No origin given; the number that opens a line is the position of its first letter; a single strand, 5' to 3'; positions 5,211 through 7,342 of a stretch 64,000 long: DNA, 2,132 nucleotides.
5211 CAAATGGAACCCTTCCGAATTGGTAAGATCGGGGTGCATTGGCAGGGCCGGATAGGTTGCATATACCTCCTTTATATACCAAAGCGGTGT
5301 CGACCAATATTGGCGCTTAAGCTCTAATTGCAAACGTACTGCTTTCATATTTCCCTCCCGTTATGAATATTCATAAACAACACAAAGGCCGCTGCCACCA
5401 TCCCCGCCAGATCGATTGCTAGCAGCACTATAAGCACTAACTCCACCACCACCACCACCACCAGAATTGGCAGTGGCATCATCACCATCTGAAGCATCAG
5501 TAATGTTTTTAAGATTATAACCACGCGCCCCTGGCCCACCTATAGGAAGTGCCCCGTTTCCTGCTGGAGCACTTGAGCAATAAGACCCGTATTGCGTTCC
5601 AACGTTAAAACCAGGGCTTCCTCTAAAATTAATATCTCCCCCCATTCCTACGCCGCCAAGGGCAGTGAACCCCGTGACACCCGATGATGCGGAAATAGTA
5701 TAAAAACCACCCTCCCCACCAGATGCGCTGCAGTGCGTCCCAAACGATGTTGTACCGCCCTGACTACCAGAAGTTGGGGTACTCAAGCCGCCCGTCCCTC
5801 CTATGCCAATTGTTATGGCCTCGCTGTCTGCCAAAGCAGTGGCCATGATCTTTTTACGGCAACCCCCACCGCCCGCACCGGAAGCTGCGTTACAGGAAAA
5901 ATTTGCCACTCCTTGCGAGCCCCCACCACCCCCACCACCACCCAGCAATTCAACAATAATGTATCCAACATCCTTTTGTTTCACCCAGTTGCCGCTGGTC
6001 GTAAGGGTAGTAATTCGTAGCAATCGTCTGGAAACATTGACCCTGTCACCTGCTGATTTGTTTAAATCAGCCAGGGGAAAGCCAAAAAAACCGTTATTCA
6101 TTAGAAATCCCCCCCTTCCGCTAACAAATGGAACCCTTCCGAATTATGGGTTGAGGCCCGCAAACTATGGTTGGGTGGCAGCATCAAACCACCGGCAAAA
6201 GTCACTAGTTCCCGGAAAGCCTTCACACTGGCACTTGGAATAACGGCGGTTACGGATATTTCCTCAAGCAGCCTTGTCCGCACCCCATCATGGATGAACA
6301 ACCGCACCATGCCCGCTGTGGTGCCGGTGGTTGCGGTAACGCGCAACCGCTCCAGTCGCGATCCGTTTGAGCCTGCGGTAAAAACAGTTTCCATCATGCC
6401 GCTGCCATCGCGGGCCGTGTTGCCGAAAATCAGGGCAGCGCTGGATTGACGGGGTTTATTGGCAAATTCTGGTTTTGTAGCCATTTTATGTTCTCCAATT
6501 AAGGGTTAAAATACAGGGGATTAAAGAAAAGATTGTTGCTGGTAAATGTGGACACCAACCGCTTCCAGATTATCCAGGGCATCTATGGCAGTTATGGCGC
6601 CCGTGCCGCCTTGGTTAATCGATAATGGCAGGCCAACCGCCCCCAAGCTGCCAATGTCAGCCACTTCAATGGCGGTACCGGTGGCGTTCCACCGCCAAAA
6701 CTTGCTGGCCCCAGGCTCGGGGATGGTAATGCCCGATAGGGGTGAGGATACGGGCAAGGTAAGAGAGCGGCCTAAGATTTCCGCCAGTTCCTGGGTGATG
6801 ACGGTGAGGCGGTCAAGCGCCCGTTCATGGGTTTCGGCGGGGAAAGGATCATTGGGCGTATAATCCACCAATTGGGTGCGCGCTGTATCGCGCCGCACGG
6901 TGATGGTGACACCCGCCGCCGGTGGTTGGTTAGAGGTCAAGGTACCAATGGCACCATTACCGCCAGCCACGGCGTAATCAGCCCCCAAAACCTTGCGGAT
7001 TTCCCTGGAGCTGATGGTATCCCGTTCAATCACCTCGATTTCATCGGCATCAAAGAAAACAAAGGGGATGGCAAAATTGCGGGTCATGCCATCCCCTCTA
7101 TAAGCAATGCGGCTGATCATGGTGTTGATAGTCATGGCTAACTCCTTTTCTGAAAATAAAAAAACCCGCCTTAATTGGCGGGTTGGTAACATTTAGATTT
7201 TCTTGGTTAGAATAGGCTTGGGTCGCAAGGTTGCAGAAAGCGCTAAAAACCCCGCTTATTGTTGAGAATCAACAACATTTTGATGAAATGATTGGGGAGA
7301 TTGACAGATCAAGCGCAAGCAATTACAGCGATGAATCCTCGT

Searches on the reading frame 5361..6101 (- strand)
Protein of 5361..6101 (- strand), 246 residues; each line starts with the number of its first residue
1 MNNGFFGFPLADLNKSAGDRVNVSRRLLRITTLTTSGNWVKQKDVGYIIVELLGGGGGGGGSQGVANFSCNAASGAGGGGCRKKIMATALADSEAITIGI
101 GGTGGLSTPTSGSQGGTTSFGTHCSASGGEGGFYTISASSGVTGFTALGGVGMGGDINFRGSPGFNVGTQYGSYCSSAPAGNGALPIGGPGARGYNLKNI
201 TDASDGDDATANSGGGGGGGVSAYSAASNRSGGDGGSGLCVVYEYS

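Call 54: search_protein_families(library=pfam, proteins=[window:5361-6101:-], max_evalue=0.001)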
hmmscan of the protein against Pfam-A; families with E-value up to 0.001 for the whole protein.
window:5361-6101:- (246 aa): 1 family
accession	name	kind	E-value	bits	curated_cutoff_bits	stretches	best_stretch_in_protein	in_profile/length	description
PF21722.4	Gly_rich_2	-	7.6e-11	42.9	24.3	1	36-243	6-224/226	Glycine-rich domain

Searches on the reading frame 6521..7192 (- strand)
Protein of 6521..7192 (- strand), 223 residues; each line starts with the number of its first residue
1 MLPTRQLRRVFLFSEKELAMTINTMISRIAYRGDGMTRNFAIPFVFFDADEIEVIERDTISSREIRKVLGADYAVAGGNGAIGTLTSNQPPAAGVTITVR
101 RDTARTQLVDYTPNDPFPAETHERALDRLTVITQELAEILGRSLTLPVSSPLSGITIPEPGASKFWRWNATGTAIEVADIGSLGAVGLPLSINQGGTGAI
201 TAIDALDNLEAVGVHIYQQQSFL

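Call 76: search_protein_families(library=pfam, proteins=[window:6521-7192:-], max_evalue=0.001)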
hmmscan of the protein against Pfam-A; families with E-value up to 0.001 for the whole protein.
window:6521-7192:- (223 aa): 1 family
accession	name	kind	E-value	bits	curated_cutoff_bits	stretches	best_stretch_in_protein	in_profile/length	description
PF03906.20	Phage_T7_tail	-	2.6e-05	24.4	25.2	1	23-112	3-83/157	Phage T7 tail fibre protein, N-terminal domain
